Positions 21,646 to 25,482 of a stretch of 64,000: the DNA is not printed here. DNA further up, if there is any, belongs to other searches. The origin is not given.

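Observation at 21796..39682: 18-kb MSHA-type type IV pilus locus with a non-canonical parts list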

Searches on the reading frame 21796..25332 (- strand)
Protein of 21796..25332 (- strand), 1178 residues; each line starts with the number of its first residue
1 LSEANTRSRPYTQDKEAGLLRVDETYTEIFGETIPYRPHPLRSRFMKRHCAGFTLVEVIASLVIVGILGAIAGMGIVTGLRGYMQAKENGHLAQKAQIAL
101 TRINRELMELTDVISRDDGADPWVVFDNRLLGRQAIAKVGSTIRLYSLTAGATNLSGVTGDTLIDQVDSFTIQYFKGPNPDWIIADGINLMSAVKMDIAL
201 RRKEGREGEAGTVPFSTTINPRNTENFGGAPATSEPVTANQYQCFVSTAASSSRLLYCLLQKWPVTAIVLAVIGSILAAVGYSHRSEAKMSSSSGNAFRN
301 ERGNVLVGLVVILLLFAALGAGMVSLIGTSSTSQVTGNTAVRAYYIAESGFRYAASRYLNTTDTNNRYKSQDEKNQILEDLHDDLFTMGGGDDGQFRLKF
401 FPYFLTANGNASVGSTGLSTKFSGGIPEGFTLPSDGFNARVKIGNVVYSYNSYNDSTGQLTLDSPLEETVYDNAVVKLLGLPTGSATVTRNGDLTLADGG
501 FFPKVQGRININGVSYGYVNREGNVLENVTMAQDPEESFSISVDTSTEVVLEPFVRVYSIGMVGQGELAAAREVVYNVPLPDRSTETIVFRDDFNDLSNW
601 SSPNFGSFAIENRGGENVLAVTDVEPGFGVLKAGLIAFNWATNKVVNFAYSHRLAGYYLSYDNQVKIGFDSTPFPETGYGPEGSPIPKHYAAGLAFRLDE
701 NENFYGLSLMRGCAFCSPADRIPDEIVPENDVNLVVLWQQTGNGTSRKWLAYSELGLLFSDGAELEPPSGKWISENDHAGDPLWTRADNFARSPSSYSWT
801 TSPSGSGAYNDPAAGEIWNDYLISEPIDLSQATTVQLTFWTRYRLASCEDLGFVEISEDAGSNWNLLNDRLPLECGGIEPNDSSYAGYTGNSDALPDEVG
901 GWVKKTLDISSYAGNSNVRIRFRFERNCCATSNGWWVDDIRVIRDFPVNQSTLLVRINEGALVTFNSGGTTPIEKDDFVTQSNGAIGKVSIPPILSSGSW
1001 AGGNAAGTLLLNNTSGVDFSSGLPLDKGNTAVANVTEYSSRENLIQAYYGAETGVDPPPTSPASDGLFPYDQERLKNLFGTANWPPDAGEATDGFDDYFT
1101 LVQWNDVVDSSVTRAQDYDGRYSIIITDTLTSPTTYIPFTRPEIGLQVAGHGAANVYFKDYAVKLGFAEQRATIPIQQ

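Call 5: search_protein_families(library=pfam, proteins=[window:21796-25332:-], max_evalue=0.1)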
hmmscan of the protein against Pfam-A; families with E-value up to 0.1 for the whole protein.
window:21796-25332:- (1178 aa): 3 families
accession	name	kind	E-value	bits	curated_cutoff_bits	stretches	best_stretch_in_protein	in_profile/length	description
PF20773.4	InhA-like_MAM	-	1.7e-08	34.7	26.9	1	823-961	53-177/191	Immune inhibitor A-like, MAM domain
PF07963.17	N_methyl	-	2.3e-06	27.4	21.2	1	48-72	2-26/27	Prokaryotic N-terminal methylation motif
PF21471.3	Reelin_subrepeat-B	-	0.0015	18.7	27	1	821-942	26-126/127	Reelin subrepeat B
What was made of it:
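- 21796..25197 (-): Bimodular giant minor pilin (1133 aa from the ATG at 25197). It comprises a GspJ/MshO-like pilin module, a truncated CFI-box, a TM hairpin, a GspK/PilX-like second pilin helix after invariant Gly258, and tandem jelly-roll (MAM/CBM-like) domains. N_methyl and InhA-like_MAM (call 5).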

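Call 7: search_protein_families(library=ncbifam, proteins=[window:21796-25332:-], max_evalue=0.1)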
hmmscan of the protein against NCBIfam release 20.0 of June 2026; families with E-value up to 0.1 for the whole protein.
window:21796-25332:- (1178 aa): 5 families
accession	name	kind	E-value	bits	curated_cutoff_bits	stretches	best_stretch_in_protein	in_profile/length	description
NF038112.1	myxo_dep_M36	subfamily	4.6e-08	30.7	1500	1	779-942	993-1166/1604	myxosortase-dependent M36 family metallopeptidase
TIGR02532.1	IV_pilin_GFxxxE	domain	0.00012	21.8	16.3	1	51-72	2-23/24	prepilin-type N-terminal cleavage/methylation domain-containing protein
NF038111.1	rhom_dep_M36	equivalog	0.004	14.6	1700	1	827-942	1046-1163/1315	rhombosortase-dependent M36 family metallopeptidase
TIGR03050.1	PS_I_psaK_plant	equivalog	0.034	14.5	105.3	0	48-82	49-79/83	photosystem I reaction center PsaK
NF041775.1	typeIV_PilA_Myxo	equivalog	0.046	13.7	400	0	43-72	4-32/214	type IV pilin protein PilA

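Call 31: find_homologous_proteins(query=window:21796-25197:-, max_evalue=0.00001)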
Query window:21796-25197:- (1133 aa): 109 proteins with E <= 0.00001 among 8000 candidates.
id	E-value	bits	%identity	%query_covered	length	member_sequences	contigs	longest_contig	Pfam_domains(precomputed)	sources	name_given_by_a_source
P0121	0.0e+0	2407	93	100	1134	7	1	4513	PF07963.18,PF20773.6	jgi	jgi:prepilin-type N-terminal cleavage/methylation domain-containing protein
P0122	0.0e+0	2358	90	100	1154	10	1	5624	PF20773.6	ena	-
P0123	0.0e+0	2317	89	100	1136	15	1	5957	PF20773.6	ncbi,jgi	ncbi:MAG: immune inhibitor A [Desulfobacterales bacterium]|jgi:prepilin-type N-terminal cleavage/met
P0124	0.0e+0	2274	87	100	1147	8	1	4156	PF07963.18,PF20773.6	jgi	-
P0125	0.0e+0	2245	86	100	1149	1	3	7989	PF07963.18,PF20773.6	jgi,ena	-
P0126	0.0e+0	2242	86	100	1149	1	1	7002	PF07963.18,PF20773.6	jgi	jgi:prepilin-type N-terminal cleavage/methylation domain-containing protein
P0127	0.0e+0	2161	83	100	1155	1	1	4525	PF07963.18,PF20773.6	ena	-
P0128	0.0e+0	2144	83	100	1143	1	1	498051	PF07963.18,PF20773.6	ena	-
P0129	0.0e+0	2109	88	92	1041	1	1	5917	PF07963.18,PF20773.6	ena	-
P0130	0.0e+0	2070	79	100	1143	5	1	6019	PF07963.18,PF20773.6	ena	-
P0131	0.0e+0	1963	77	100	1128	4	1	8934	PF07963.18,PF20773.6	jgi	jgi:prepilin-type N-terminal cleavage/methylation domain-containing protein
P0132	0.0e+0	1790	88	78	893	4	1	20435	PF20773.6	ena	-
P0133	0.0e+0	1763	86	78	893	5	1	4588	PF20773.6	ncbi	ncbi:MAG: choice-of-anchor J domain-containing protein [Desulfobacterales bacterium]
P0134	0.0e+0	1743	69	100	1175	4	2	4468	PF20773.6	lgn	-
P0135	0.0e+0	1742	83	81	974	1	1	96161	PF20773.6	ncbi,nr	ncbi:MAG: prepilin-type N-terminal cleavage/methylation domain-containing protein [Deltaproteobacter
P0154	0.0e+0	1027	48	100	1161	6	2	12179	PF07963.18,PF20773.6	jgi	jgi:prepilin-type N-terminal cleavage/methylation domain-containing protein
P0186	3.6e-192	659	35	100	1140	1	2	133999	PF07963.18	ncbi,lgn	-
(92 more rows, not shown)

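Call 34: search_protein_families(library=ncbifam, proteins=[P0154, P0186], max_evalue=1)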
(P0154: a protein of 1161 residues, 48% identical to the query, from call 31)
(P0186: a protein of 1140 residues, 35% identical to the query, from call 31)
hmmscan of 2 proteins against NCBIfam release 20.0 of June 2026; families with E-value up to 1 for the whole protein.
P0154 (1161 aa): 17 families
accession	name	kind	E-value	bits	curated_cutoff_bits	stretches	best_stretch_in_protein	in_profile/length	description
NF041770.1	CFI_box_CTERM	domain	1.8e-21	75.7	40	1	196-264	1-69/69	CFI-box-CTERM domain-containing protein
TIGR02532.1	IV_pilin_GFxxxE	domain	1.7e-05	24.4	16.3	1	9-30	2-23/24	prepilin-type N-terminal cleavage/methylation domain-containing protein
NF007800.0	PRK10506.1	equivalog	0.00066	19.5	158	1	3-59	3-52/163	prepilin peptidase-dependent protein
NF041002.1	pilin_ComGF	equivalog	0.0017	18.6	80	1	8-71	1-63/139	competence type IV pilus minor pilin ComGF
TIGR01708.2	typeII_sec_gspH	equivalog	0.0017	18.3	80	1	8-35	1-28/169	type II secretion system minor pseudopilin GspH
NF041013.1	T4P_ComGE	equivalog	0.0039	17.2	49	1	9-64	4-56/83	competence type IV pilus minor pilin ComGE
TIGR01711.1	gspJ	equivalog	0.0058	16.5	64.85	0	10-78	2-70/192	type II secretion system minor pseudopilin GspJ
TIGR01710.1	typeII_sec_gspG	equivalog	0.0064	16.5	88.85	1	9-36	1-28/134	type II secretion system major pseudopilin GspG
NF007862.0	PRK10574.1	equivalog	0.017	15.3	138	1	5-52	1-44/145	prepilin peptidase-dependent pilin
TIGR01707.1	gspI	equivalog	0.019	15.4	44.35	1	10-62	1-55/101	type II secretion system minor pseudopilin GspI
NF041775.1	typeIV_PilA_Myxo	equivalog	0.021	14.8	400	1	7-30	9-32/214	type IV pilin protein PilA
NF041840.1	rnfG_Methano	equivalog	0.035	13.7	230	0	314-349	8-43/189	Rnf electron transport complex subunit RnfG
NF038303.1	EPS_HpsB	equivalog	0.036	14.1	150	1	8-45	2-39/211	hormogonium polysaccharide secretion pseudopilin HpsB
TIGR02599.1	TIGR02599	subfamily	0.077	12.2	256.5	1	10-67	1-58/361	Verru_Chthon cassette protein C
NF007660.0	PRK10332.1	equivalog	0.13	12.8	86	1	1-71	1-63/107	prepilin-type N-terminal cleavage/methylation domain-containing protein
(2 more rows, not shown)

P0186 (1140 aa): 12 families
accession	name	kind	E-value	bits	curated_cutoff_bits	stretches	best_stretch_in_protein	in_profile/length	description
NF041770.1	CFI_box_CTERM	domain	2.4e-20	72.1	40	1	193-261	1-69/69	CFI-box-CTERM domain-containing protein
NF038111.1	rhom_dep_M36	equivalog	1.8e-09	35.6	1700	1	789-907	1021-1163/1315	rhombosortase-dependent M36 family metallopeptidase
TIGR02532.1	IV_pilin_GFxxxE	domain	1.6e-06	27.7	16.3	1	5-26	2-23/24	prepilin-type N-terminal cleavage/methylation domain-containing protein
TIGR01710.1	typeII_sec_gspG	equivalog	0.0022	18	88.85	1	5-28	1-24/134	type II secretion system major pseudopilin GspG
TIGR01708.2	typeII_sec_gspH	equivalog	0.0031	17.5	80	1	4-28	1-25/169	type II secretion system minor pseudopilin GspH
NF007862.0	PRK10574.1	equivalog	0.0098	16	138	1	2-26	2-26/145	prepilin peptidase-dependent pilin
NF041002.1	pilin_ComGF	equivalog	0.016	15.4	80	1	4-68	1-62/139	competence type IV pilus minor pilin ComGF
TIGR01707.1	gspI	equivalog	0.026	15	44.35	1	6-58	1-55/101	type II secretion system minor pseudopilin GspI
NF007800.0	PRK10506.1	equivalog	0.048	13.5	158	1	2-26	6-30/163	prepilin peptidase-dependent protein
TIGR02523.1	type_IV_pilV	equivalog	0.08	13.4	52.2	1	5-55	2-49/139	type IV pilus modification protein PilV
NF041775.1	typeIV_PilA_Myxo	equivalog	0.24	11.3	400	1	5-26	11-32/214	type IV pilin protein PilA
TIGR02596.1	TIGR02596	subfamily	0.38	10.8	70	1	7-54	1-48/196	Verru_Chthon cassette protein D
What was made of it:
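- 21796..25197 (-): A full internal CFI-box-CTERM domain in P0154 and P0186 (call 34).
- On CFI-box-CTERM domain (NF041770): Homologues P0154 and P0186 carry the full domain (76 and 72 bits, cutoff 40), but in an internal position (call 34).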

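Call 35: search_protein_families(library=pfam, proteins=[P0154, P0186], max_evalue=1)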
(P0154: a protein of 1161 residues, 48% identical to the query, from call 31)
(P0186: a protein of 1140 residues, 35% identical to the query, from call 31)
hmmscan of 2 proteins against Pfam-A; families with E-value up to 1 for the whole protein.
P0154 (1161 aa): 4 families
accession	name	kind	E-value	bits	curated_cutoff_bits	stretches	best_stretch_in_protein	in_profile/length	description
PF07963.17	N_methyl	-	1.1e-07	31.5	21.2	1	5-30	1-26/27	Prokaryotic N-terminal methylation motif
PF20773.4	InhA-like_MAM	-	6.9e-07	29.4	26.9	1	822-956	46-185/191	Immune inhibitor A-like, MAM domain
PF14221.11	DUF4330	-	0.021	15.4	27.6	1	11-95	11-95/167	Domain of unknown function (DUF4330)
PF15420.11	Abhydrolase_9_N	-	0.1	13.1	27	1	245-343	67-163/208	Alpha/beta-hydrolase family N-terminus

P0186 (1140 aa): 3 families
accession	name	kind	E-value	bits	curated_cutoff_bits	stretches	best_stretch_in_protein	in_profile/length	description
PF07963.17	N_methyl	-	1.9e-06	27.7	21.2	1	1-26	1-26/27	Prokaryotic N-terminal methylation motif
PF20773.4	InhA-like_MAM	-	0.00045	20.2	26.9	1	790-907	35-162/191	Immune inhibitor A-like, MAM domain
PF09983.15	JetD_C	-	0.31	10.8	22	1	966-992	89-115/179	Wadjet protein JetD, C-terminal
